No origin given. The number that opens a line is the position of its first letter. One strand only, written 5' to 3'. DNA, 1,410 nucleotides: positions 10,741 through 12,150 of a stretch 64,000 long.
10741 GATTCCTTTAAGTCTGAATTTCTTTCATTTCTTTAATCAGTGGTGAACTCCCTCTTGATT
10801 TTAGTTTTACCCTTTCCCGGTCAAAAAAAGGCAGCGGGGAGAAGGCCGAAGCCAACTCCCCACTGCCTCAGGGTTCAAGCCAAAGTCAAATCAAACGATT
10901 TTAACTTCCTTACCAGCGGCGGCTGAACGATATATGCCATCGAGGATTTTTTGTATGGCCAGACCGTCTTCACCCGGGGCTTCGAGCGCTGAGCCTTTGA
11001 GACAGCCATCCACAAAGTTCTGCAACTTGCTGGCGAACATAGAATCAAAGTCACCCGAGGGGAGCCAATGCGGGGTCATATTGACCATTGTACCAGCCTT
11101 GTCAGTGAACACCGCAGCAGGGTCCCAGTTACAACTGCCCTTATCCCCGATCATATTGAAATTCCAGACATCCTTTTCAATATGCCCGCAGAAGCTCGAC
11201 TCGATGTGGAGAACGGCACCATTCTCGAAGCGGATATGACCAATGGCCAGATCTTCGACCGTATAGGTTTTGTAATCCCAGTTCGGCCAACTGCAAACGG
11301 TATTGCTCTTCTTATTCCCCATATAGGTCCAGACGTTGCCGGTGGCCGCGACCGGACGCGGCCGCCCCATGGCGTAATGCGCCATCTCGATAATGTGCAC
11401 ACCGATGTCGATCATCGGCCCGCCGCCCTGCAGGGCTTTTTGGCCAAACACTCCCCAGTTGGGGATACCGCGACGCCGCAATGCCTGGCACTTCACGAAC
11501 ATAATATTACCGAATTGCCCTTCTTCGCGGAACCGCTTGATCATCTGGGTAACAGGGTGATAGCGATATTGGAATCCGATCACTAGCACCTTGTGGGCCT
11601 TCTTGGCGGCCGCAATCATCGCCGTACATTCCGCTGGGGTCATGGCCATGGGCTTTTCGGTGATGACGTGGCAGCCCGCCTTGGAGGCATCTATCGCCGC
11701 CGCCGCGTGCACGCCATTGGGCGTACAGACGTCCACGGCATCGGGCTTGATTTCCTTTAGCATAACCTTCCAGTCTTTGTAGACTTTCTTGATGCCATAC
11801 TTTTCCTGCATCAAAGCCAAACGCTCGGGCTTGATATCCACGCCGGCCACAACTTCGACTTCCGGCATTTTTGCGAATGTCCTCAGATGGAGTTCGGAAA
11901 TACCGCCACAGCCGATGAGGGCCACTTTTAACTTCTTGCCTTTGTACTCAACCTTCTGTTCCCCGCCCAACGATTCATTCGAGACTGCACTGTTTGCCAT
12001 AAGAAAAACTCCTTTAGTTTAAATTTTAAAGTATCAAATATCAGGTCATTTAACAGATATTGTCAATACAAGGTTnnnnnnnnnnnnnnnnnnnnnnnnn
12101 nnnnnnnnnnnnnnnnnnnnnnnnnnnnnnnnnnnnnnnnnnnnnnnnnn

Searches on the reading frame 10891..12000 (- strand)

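Call 55: search_protein_families(library=pfam, proteins=[window:10891-12000:-], max_evalue=0.00001)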
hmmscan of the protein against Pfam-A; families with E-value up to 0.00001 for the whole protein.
window:10891-12000:- (369 aa): 3 families
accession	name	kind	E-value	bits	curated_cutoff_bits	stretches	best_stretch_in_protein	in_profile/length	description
PF01408.29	GFO_IDH_MocA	-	2.6e-28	99.5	24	1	24-143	1-120/120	Oxidoreductase family, NAD-binding Rossmann fold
PF22725.1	GFO_IDH_MocA_C3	-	3.5e-19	69.5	27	1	152-289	2-122/124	GFO/IDH/MocA C-terminal domain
PF02894.22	GFO_IDH_MocA_C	-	3.7e-19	69.8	22.9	1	159-368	5-218/218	Oxidoreductase family, C-terminal alpha/beta domain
